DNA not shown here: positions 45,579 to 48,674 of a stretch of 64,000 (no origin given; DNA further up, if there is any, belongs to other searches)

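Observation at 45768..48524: Fusion of an S41 peptidase with a POTRA domain and a C-terminal β-barrel: a type-Vd-autotransporter-like architecture with a protease passenger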

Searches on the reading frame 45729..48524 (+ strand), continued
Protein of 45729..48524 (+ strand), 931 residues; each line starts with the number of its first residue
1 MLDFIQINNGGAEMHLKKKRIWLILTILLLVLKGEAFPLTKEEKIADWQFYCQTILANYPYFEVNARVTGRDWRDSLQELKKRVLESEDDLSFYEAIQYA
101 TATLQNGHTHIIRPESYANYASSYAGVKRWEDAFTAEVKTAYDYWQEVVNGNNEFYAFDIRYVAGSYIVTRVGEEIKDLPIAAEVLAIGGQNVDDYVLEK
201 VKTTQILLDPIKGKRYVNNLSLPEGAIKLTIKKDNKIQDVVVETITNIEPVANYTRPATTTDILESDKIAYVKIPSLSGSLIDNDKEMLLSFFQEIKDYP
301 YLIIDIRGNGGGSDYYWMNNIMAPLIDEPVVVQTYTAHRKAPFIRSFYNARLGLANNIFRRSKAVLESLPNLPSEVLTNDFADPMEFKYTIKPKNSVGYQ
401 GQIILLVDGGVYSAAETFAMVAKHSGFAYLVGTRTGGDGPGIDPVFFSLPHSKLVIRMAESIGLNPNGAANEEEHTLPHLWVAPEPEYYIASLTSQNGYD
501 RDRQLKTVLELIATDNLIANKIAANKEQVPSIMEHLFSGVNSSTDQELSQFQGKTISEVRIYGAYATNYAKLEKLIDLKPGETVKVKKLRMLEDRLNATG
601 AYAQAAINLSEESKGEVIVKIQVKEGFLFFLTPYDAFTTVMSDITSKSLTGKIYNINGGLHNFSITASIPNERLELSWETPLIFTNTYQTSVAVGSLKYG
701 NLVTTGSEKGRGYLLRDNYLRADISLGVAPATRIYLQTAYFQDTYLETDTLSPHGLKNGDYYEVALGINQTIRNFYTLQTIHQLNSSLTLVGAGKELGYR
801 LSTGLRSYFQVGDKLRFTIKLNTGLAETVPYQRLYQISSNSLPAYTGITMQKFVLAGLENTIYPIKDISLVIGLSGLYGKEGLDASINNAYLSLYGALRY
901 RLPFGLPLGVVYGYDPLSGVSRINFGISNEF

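Call 16: find_related_loci(query=A1, collection=genome_contigs, flank=10000)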
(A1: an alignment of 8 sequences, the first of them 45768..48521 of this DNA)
Query A1 (918 aa) in genome_contigs; peptide patterns used: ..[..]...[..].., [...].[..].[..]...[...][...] (x = any residue, [..] = any of these).
600 stretches matched a pattern (row limit reached: there are more); 151 encode a relative of the query (tblastn E <= 1e-3); the best 80 are kept; 80 distinct loci.
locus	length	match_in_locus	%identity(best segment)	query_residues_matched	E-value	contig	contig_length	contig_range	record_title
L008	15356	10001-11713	46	5-586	1e-162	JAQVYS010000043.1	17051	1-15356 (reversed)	MAG: Bacillota bacterium isolate STF2_155 NODE_8746_length_17051_cov_4.957457_Sandtown_F2, whole genome shotgun sequence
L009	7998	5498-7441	31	26-682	2e-82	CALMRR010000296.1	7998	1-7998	MAG TPA_asm: uncultured Petrotoga sp. isolate SRR5007357_bin.106_CONCOCT_v1.1_MAG genome assembly, contig: ERZ778037.844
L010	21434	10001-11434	34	13-477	1e-80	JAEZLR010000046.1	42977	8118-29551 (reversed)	MAG: Bacillota bacterium isolate OH_CDB_78 k127_2352407, whole genome shotgun sequence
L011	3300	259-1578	36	26-469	1e-67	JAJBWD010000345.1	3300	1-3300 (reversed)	MAG: Bacillota bacterium isolate Bin_C1_11 k141_213668, whole genome shotgun sequence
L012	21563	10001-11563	35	26-649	2e-66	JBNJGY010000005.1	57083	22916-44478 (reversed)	MAG: Thermotogota bacterium isolate Y22_30dBSd2.bin.72 NODE_144_length_57083_cov_19.794609, whole genome shotgun sequenc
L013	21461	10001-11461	33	17-489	3e-66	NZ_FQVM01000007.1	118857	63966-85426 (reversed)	Clostridium fallax strain DSM 2631, whole genome shotgun sequence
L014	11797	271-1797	34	22-511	5e-66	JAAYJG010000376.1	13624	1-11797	MAG: Ruminiclostridium sp. isolate AS10tlH2TH_247 230561_AS10, whole genome shotgun sequence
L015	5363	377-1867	32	26-502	1e-65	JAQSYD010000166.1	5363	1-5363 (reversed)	MAG: Clostridia bacterium isolate L_E1_T20_A_bin.75 scaffold_31689, whole genome shotgun sequence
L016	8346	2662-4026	31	26-469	2e-62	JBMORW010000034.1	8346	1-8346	MAG: Bacillota bacterium isolate Betzabe_MAG190 MAG190_34, whole genome shotgun sequence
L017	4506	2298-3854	33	29-650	2e-62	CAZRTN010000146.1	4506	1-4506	MAG TPA_asm: uncultured Thermotogaceae bacterium isolate binchicken_co13_399 genome assembly, contig: NODE_33800_length_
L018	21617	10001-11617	30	24-502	3e-57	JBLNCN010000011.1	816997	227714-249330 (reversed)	MAG: Bacillota bacterium isolate MAG124 PRJNA950955_bin31_renamed_10, whole genome shotgun sequence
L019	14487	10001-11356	31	26-467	6e-52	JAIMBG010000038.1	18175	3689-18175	MAG: Acetobacteraceae bacterium isolate HOT.MB2.46 NODE_2968_length_18175_cov_5.265996, whole genome shotgun sequence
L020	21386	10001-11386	32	21-469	1e-51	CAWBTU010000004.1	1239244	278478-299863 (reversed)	MAG: uncultured Clostridiaceae bacterium isolate MFD01299.bin.1.237 genome assembly, contig: contig_25091, whole genome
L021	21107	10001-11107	42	25-496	1e-47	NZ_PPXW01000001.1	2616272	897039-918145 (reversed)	Clostridium sp. Cult1 NODE_1, whole genome shotgun sequence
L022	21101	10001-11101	40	26-475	6e-47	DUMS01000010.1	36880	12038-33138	MAG TPA_asm: Tissierellia bacterium isolate AS04akNAM_87 3584_AS04, whole genome shotgun sequence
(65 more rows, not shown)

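Call 33: predict_structure(alignment_id=A1)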
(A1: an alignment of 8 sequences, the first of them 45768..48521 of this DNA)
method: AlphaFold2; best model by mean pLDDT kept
length: 918 residues; sequences in the alignment: 8
mean_pLDDT: 72.7   pTM: 0.43
mean pLDDT of the five models: 72.7, 69.9, 64.2, 56.5, 56.4
residues with pLDDT >= 90: 120; 70-90: 450; 50-70: 236; < 50: 112
segments of 3 or more residues with pLDDT < 50: 1-7, 9-23, 137-143, 189-192, 233-242, 397-399, 426-428, 471-487, 504-527, 614-622, 737-740, 916-918
pLDDT, mean of each block of 10 residues (from residue 1): 44 40 66 91 74 68 85 82 81 68 69 63 82 59 63 74 74 87 68 56 67 82 84 42 69 89 66 88 93 67 80 76 70 58 63 73 78 70 85 65 70 75 52 83 76 66 62 38 47 79 43 29 45 77 82 75 86 83 73 78 80 46 56 71 77 81 86 81 84 66 91 78 92 62 81 86 65 91 88 83 89 88 81 84 90 83 85 71 81 74 83 59
secondary structure, 60 per line:
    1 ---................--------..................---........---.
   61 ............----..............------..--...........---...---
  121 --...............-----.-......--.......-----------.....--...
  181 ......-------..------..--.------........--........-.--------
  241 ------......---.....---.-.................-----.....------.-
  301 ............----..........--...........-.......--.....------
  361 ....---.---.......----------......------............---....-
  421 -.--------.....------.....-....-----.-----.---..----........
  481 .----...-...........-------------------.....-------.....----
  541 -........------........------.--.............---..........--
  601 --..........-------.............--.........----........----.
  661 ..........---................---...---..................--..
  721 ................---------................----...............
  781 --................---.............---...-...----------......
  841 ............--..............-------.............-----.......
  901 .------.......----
elements in order (helices of 4 or more, strands of 3 or more residues): H4-19 H28-45 H49-56 H60-72 H77-90 H101-111 H123-137 E145-150 E153-159 E171-175 H180-186 E213-220 E223-230 E247-252 E256-260 H266-282 E288-292 H301-312 E317-326 H329-339 H341-346 H350-354 H361-364 E372-378 E389-394 H401-412 E416-419 E431-435 E442-446 E448-451 H473-481 H490-500 H520-524 H532-536 E542-549 H556-563 H573-585 E589-598 E603-612 H620-632 E635-643 E648-655 E660-670 E674-689 E699-716 E719-736 E746-761 E766-780 E783-798 E802-814 E822-824 E835-852 E855-868 E876-888 E894-901 E908-914

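Call 35: fold_search(model_id=the predicted structure, library=pdb)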
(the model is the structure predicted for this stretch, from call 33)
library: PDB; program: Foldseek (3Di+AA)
matches with E <= 10: 872; with E <= 0.001: 205
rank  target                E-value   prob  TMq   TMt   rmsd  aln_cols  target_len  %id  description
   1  4ghn                  1.1e-15  1.00  0.30  0.62   7.8       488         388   18  Crystal structure of a putative protease (BACUNI_00178) from Bacteroides uniformis ATCC 8492 at 1.50 A resolution (released 2013-03-20)
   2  8sxf_B                2.3e-15  1.00  0.23  0.46   9.9       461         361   16  The C-terminal protease CtpA-LbcA complex of pseudomonas aeruginosa with the TPR at the high position (released 2024-03-06)
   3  3dja_A                4.7e-15  1.00  0.31  0.50  11.8       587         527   15  Crystal Structure of cpaf solved with MAD (released 2009-01-13)
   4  3dpm_A                6.1e-15  1.00  0.33  0.53  10.8       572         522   16  Structure of mature CPAF complexed with lactacystin (released 2009-01-13)
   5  3dor_A                7.1e-15  1.00  0.32  0.52  11.6       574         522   14  Crystal Structure of mature CPAF (released 2009-01-13)
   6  8sxh_B                8.8e-15  1.00  0.22  0.42  12.7       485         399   16  Structure of the C-terminal protease CtpA-LbcA complex of Pseudomonas aeruginosa (released 2024-03-06)
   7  3dor_B                1.7e-14  1.00  0.32  0.52  11.0       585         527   15  Crystal Structure of mature CPAF (released 2009-01-13)
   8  3dpn_A                1.8e-14  1.00  0.33  0.51   9.9       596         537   15  Crystal Structure of cpaf s499a mutant (released 2009-01-13)
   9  6vbb_B                2.1e-14  1.00  0.21  0.47  11.6       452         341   14  2.60 Angstrom Resolution Crystal Structure of Peptidase S41 from Acinetobacter baumannii (released 2019-12-25)
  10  8us2_A                2.2e-14  1.00  0.31  0.49   5.3       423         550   11  P22121 Crystal structure of TamA from Pseudomonas aeruginosa at 3.95 Ang (released 2024-06-26)
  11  8sxe_B                2.9e-14  1.00  0.22  0.45   9.9       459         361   16  Structure of the C-terminal protease CtpA-LbcA complex of Pseudomonas aeruginosa (released 2024-03-06)
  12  8sxh_A                3.4e-14  1.00  0.23  0.46   9.7       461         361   16  Structure of the C-terminal protease CtpA-LbcA complex of Pseudomonas aeruginosa (released 2024-03-06)
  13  9ccg_D                3.5e-14  1.00  0.30  0.39   7.3       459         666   14  Fusobacterium nucleatum BamA-Fab 9 complex (released 2025-09-17)
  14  4k3c                  4.2e-14  1.00  0.30  0.48   7.4       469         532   14  The crystal structure of BamA from Haemophilus ducreyi lacking POTRA domains 1-3 (released 2013-09-04)
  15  4c00                  4.4e-14  1.00  0.30  0.47   5.9       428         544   12  Crystal structure of TamA from E. coli (released 2013-09-25)
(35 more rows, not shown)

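Call 58: find_encoding_contigs(protein=P0008, flank=8000, max_places=1)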
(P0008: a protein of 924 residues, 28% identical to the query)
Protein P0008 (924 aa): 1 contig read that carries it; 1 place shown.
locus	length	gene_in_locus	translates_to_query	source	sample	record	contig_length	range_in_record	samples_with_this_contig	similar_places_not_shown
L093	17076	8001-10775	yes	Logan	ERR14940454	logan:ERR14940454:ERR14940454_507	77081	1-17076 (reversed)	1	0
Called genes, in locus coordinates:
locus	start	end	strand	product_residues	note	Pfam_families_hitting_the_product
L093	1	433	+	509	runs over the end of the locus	PF16257:UxaE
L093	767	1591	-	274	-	PF00702:Hydrolase, PF13344:Hydrolase_6, PF13419:HAD_2 (weak), PF13242:Hydrolase_like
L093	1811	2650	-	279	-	PF13365:Trypsin_2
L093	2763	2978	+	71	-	PF07561:DUF1540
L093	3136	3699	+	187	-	PF04011:LemA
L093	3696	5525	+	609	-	PF09972:DUF2207, PF20990:DUF2207_C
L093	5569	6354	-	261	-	PF02567:PhzC-PhzF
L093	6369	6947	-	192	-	PF12697:Abhydrolase_6 (faint)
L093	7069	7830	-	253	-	PF13489:Methyltransf_23, PF01209:Ubie_methyltran, PF13847:Methyltransf_31, PF02390:Methyltransf_4 (faint), PF08241:Methyltransf_11, PF08242:Methyltransf_12 (weak), PF13649:Methyltransf_25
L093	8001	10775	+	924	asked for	PF03572:Peptidase_S41, PF01103:Omp85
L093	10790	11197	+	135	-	PF00903:Glyoxalase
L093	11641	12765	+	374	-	PF02810:SEC-C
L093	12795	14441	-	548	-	PF00732:GMC_oxred_N, PF05199:GMC_oxred_C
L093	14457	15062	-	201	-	PF13618:Gluconate_2-dh3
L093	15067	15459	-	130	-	-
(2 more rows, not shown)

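Call 59: find_encoding_contigs(protein=P0007, flank=8000, max_places=1)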
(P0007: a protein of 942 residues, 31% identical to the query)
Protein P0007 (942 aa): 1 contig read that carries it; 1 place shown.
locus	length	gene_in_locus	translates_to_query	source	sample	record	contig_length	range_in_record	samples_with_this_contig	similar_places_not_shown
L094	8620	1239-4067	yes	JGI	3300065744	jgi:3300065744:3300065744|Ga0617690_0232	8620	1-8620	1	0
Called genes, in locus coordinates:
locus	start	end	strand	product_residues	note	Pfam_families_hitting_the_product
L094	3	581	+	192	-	?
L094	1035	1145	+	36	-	-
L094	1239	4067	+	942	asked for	PF03572:Peptidase_S41, PF01103:Omp85 (weak)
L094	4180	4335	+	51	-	-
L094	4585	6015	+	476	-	PF00884:Sulfatase, PF01663:Phosphodiest (weak), PF16347:SGSH_C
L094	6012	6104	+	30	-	-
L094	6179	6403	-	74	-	PF00269:SASP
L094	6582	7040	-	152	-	-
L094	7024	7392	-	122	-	PF13560:HTH_31, PF01381:HTH_3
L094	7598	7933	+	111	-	-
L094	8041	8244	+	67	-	-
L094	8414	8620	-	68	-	?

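Call 60: find_encoding_contigs(protein=P0009, flank=8000, max_places=1)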
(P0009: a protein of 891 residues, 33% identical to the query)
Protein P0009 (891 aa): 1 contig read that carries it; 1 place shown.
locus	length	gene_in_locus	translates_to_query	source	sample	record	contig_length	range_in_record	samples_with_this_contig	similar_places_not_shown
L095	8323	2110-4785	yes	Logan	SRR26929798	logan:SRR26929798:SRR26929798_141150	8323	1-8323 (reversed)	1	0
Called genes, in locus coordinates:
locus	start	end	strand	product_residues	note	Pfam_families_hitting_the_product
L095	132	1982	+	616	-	PF13230:GATase_4 (weak), PF13522:GATase_6, PF13537:GATase_7, PF01380:SIS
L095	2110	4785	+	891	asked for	PF03572:Peptidase_S41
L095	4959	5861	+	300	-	PF00005:ABC_tran, PF13304:AAA_21 (weak), PF13732:DrrA1-3_C (weak), PF26919:ABC-like_C (weak), PF27102:NodI_C (weak)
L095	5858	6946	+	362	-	PF12698:ABC2_membrane_3, PF01061:ABC2_membrane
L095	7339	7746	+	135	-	-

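Call 69: search_protein_families(library=pfam, proteins=[P0058, P0059, P0060, P0051], max_evalue=0.1)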
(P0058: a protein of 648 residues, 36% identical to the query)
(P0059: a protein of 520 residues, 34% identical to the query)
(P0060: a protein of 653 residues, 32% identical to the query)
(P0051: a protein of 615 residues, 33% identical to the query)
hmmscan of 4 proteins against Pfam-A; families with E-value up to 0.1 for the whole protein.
P0058 (648 aa): 3 families
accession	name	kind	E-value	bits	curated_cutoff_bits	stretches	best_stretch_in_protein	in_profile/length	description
PF03572.23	Peptidase_S41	-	4.4e-24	85.4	24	1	426-625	1-164/165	Peptidase family S41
PF14684.11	Tricorn_C1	-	2.1e-07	31.2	24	1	196-256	2-58/59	Tricorn protease C1 domain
PF06094.17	GGACT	-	0.045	14.8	22.8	0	206-265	36-95/120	Gamma-glutamyl cyclotransferase, AIG2-like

P0059 (520 aa): 2 families
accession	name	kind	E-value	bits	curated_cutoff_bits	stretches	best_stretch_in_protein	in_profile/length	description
PF03572.23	Peptidase_S41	-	1.4e-24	87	24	1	294-499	1-163/165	Peptidase family S41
PF14684.11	Tricorn_C1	-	4.3e-08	33.4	24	1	56-112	3-55/59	Tricorn protease C1 domain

P0060 (653 aa): 2 families
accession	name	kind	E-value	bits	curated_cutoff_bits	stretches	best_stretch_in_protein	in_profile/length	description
PF03572.23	Peptidase_S41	-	1.2e-20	74.2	24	1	421-628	1-164/165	Peptidase family S41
PF14684.11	Tricorn_C1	-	5.5e-05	23.4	24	1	191-249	3-57/59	Tricorn protease C1 domain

P0051 (615 aa): 1 family
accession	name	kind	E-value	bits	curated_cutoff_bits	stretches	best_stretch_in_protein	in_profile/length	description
PF03572.23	Peptidase_S41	-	1e-22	80.9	24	1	282-495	2-164/165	Peptidase family S41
